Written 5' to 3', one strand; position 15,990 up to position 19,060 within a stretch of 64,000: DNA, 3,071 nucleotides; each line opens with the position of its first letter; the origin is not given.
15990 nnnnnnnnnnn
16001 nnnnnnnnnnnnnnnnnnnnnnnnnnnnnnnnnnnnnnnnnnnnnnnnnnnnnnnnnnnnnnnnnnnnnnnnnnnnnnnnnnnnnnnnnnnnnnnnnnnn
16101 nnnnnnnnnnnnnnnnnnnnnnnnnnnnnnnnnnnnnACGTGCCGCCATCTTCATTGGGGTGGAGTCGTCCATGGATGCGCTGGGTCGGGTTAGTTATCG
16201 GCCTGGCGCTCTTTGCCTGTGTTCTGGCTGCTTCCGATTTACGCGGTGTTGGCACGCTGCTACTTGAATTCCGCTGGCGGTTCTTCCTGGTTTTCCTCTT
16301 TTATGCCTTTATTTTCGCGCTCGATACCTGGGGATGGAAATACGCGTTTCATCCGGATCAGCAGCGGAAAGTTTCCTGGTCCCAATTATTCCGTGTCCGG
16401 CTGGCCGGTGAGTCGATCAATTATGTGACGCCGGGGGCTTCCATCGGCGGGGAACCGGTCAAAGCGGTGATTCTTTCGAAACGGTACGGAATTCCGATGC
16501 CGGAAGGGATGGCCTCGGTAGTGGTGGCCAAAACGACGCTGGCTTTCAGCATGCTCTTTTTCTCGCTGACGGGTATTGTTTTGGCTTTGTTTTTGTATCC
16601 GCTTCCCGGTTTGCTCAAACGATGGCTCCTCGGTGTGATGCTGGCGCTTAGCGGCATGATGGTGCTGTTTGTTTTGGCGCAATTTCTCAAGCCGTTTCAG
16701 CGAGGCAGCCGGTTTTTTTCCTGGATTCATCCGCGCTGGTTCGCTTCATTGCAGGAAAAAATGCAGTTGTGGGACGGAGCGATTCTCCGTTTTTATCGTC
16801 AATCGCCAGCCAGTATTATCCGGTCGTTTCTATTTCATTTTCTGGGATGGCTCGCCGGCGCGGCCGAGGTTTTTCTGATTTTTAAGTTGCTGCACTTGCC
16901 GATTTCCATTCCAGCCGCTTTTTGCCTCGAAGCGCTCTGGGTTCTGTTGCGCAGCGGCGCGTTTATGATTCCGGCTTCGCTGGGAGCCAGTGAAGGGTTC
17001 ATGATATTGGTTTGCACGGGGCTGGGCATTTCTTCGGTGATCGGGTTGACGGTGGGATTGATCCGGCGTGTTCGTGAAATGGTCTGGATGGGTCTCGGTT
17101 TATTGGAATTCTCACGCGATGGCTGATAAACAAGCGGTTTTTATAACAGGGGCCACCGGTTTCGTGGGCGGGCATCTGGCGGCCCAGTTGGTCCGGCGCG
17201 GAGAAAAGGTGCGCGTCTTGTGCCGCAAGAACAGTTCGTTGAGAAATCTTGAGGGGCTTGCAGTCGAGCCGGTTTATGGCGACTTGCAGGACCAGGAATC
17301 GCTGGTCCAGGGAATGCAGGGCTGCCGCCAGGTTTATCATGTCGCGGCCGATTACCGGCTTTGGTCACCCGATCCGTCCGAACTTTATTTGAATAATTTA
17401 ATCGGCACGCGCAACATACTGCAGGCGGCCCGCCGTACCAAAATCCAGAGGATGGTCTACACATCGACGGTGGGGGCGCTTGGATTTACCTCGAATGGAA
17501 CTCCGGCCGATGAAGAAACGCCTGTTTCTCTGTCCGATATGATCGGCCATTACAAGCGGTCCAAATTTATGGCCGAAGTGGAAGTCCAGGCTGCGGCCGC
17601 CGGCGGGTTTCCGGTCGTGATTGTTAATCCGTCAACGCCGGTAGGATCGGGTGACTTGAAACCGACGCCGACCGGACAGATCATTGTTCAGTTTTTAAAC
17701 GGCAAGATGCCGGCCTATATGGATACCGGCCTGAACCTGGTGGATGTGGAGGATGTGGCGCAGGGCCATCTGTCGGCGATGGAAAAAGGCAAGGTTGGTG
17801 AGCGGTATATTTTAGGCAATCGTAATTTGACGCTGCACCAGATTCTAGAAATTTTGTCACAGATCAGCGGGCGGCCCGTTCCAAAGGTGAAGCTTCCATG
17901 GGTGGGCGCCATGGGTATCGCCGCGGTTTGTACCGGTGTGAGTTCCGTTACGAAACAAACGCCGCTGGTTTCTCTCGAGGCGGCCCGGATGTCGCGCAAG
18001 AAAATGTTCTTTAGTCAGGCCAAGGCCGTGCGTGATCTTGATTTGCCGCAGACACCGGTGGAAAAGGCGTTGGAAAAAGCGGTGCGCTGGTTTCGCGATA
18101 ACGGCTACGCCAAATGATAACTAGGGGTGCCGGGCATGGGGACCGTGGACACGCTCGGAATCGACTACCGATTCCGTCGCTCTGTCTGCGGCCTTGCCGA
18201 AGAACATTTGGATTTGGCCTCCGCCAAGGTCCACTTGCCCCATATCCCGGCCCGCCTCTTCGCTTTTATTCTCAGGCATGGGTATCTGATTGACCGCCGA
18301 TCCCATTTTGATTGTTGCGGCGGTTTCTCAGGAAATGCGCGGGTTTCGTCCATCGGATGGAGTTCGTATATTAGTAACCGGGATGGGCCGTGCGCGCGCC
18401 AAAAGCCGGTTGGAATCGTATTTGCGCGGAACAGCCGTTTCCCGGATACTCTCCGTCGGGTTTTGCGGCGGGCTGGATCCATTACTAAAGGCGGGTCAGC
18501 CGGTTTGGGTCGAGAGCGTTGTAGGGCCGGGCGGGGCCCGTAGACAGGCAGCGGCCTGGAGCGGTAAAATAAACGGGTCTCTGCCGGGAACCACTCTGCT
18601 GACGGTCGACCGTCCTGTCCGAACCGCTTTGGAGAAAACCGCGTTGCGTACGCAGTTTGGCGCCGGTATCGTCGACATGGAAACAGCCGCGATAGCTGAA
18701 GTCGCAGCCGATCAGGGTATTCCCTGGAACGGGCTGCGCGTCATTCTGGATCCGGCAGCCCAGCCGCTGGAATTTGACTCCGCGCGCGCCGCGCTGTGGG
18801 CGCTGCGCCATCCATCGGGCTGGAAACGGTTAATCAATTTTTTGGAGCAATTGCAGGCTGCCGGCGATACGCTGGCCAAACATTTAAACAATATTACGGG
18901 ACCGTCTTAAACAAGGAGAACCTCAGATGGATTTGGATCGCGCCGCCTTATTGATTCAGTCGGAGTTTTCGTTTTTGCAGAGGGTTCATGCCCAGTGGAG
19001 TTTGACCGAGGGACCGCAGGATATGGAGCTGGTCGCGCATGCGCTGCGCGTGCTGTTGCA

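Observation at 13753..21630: Hopanoid cluster carries an embedded split TPP decarboxylase, class-V aminotransferase, Rieske protein and cytidylyltransferase/CDP-alcohol phosphotransferase fusion, possibly a novel polar head-group pathway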

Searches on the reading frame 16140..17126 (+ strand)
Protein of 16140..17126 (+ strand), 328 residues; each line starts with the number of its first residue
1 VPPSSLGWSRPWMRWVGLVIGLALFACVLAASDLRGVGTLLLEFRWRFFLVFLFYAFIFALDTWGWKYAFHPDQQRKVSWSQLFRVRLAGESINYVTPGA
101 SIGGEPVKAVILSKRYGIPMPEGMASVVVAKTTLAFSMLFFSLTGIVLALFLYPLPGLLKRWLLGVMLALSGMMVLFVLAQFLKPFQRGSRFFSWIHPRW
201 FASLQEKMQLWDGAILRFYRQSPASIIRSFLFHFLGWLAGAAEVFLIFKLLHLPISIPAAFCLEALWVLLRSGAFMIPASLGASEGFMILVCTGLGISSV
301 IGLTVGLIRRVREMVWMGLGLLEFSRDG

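Call 3: search_protein_families(library=pfam, proteins=[window:16140-17126:+])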
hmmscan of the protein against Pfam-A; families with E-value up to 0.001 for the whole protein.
window:16140-17126:+ (328 aa): 1 family
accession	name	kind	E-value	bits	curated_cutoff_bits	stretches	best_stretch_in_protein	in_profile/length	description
PF03706.18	LPG_synthase_TM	-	1.1e-34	120.7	33.4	1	15-312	2-293/302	Lysylphosphatidylglycerol synthase TM region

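Call 5: search_protein_families(library=ncbifam, proteins=[window:16140-17126:+])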
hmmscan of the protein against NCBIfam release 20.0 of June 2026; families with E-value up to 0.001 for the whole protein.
window:16140-17126:+ (328 aa): 2 families
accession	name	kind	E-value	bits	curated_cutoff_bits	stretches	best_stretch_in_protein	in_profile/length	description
TIGR03476.1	HpnL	subfamily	8.9e-50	169.8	195.65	1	12-321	3-311/318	putative membrane protein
TIGR00374.1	TIGR00374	subfamily_domain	1.9e-14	53.8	43.2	1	19-310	2-295/323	flippase-like domain-containing protein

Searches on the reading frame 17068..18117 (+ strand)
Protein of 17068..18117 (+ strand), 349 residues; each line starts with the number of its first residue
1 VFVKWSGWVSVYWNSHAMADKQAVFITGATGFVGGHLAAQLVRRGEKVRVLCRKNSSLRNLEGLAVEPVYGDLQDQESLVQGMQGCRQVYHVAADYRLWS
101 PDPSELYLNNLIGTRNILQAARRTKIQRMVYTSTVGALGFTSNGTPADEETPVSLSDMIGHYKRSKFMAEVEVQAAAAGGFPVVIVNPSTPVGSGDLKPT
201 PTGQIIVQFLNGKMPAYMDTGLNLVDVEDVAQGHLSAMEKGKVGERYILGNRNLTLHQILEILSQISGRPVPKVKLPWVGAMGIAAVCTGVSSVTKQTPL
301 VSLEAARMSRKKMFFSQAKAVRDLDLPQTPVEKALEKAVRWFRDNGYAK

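Call 3: search_protein_families(library=pfam, proteins=[window:17068-18117:+])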
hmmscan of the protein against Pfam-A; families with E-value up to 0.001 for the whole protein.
window:17068-18117:+ (349 aa): 8 families
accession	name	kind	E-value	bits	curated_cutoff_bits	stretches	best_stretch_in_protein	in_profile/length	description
PF01370.27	Epimerase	-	2.5e-35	122.4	20.9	1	24-250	1-240/240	NAD dependent epimerase/dehydratase family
PF07993.18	NAD_binding_4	-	6.9e-21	75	20.1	2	82-200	85-212/258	Male sterility protein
PF01073.25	3Beta_HSD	-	8.2e-21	74.7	22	1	26-177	2-161/280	3-beta hydroxysteroid dehydrogenase/isomerase family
PF13460.12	NAD_binding_10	-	1.5e-19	71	27.2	1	28-190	1-145/184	NAD(P)H-binding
PF16363.11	GDP_Man_Dehyd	-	8.3e-18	65.4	27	1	25-205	1-197/332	GDP-mannose 4,6 dehydratase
PF05368.20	NmrA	-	3.7e-14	53.5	27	1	21-136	2-109/298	NmrA-like family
PF02719.21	Polysacc_synt_2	-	1.5e-11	44.4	20.2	1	24-135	1-129/293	Polysaccharide biosynthesis protein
PF04321.23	RmlD_sub_bind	-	7.7e-05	22.3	27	1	24-176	3-139/287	RmlD substrate binding domain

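Call 5: search_protein_families(library=ncbifam, proteins=[window:17068-18117:+])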
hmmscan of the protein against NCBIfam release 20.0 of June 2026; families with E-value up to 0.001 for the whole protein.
window:17068-18117:+ (349 aa): 37 families (the best 25 are shown)
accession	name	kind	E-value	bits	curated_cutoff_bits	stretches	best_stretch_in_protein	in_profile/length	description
TIGR03466.1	HpnA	hypoth_equivalog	4.7e-143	476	367.65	1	23-347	2-326/327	hopanoid-associated sugar epimerase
NF052578.1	StrlDmthSdmBMthl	equivalog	1.6e-74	251.6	600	1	25-347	4-327/328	sterol demethylase protein SdmB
NF042422.1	oxyalk_red_OleD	equivalog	4.4e-33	115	580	1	24-338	3-324/329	2-alkyl-3-oxoalkanoate reductase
NF042423.1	oxyalk_red_Shew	equivalog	9.1e-29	100.6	580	1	21-324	8-316/331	2-alkyl-3-oxoalkanoate reductase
TIGR04180.1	EDH_00030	hypoth_equivalog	2.1e-22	79.5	475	1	24-262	1-251/297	NAD-dependent 4,6-dehydratase LegB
TIGR01746.1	Thioester-redct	subfamily_domain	1.5e-20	73.8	213.35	2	85-276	88-289/371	thioester reductase domain-containing protein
TIGR01179.1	galE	equivalog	3.4e-17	62.3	262.3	1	24-185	2-170/332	UDP-glucose 4-epimerase GalE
TIGR01181.1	dTDP_gluc_dehyt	equivalog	1.3e-13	50.8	365.1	1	24-345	2-314/321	dTDP-glucose 4,6-dehydratase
NF038078.1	NRPS_MxcG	equivalog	1e-12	46.2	2300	2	84-199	1168-1282/1442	myxochelin non-ribosomal peptide synthetase MxcG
NF005539.0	PRK07201.1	equivalog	9.2e-12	44.5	549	1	24-194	3-180/657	SDR family oxidoreductase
NF058621.1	DiazavRedAvaA7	equivalog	1.4e-11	44.6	400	1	24-273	3-254/304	3-diazoavenalumate denitrifying reductase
NF041293.1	G6PDh_Azf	equivalog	2.3e-11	43.6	400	1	22-139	3-120/252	NAD-dependent glucose-6-phosphate dehydrogenase Azf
NF007956.0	PRK10675.1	subfamily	3.2e-10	39.6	394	1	24-203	3-195/338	UDP-glucose 4-epimerase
TIGR02622.1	CDP_4_6_dhtase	equivalog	4.4e-09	35.9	278.45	1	21-131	4-125/352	CDP-glucose 4,6-dehydratase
NF043036.1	ErythonDh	equivalog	3.8e-08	32.9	325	1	24-143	3-134/321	D-erythronate dehydrogenase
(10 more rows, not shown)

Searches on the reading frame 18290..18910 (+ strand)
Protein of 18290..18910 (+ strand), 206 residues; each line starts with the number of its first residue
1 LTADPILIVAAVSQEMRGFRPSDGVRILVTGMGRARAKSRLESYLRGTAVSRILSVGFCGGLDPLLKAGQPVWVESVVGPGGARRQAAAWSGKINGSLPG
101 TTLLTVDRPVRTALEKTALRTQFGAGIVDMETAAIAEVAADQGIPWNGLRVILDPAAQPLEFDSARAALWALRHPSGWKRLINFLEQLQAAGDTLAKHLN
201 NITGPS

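Call 3: search_protein_families(library=pfam, proteins=[window:18290-18910:+])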
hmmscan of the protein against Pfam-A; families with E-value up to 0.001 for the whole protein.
window:18290-18910:+ (206 aa): 1 family
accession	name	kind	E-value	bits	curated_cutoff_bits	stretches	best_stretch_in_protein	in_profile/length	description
PF01048.26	PNP_UDP_1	-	1.1e-16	61.4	25.1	2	102-161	146-209/233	Phosphorylase superfamily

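Call 5: search_protein_families(library=ncbifam, proteins=[window:18290-18910:+])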
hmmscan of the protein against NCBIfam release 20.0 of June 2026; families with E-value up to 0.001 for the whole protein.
window:18290-18910:+ (206 aa): 5 families
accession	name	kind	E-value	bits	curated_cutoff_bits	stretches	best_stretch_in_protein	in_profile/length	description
TIGR03468.1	HpnG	hypoth_equivalog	5.4e-28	98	187.1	1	5-188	3-185/212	hopanoid-associated phosphorylase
NF005476.0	PRK07077.1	equivalog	2.7e-22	79.2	215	1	3-161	9-178/243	phosphorylase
TIGR03664.1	fut_nucase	equivalog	2.6e-12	46.9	124.7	2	12-78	24-90/228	futalosine hydrolase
NF004168.0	PRK05634.1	equivalog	6.9e-10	39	129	1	2-65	2-65/185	nucleosidase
NF004079.0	PRK05584.1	equivalog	4.4e-09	36.2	169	1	102-160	145-204/232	5'-methylthioadenosine/adenosylhomocysteine nucleosidase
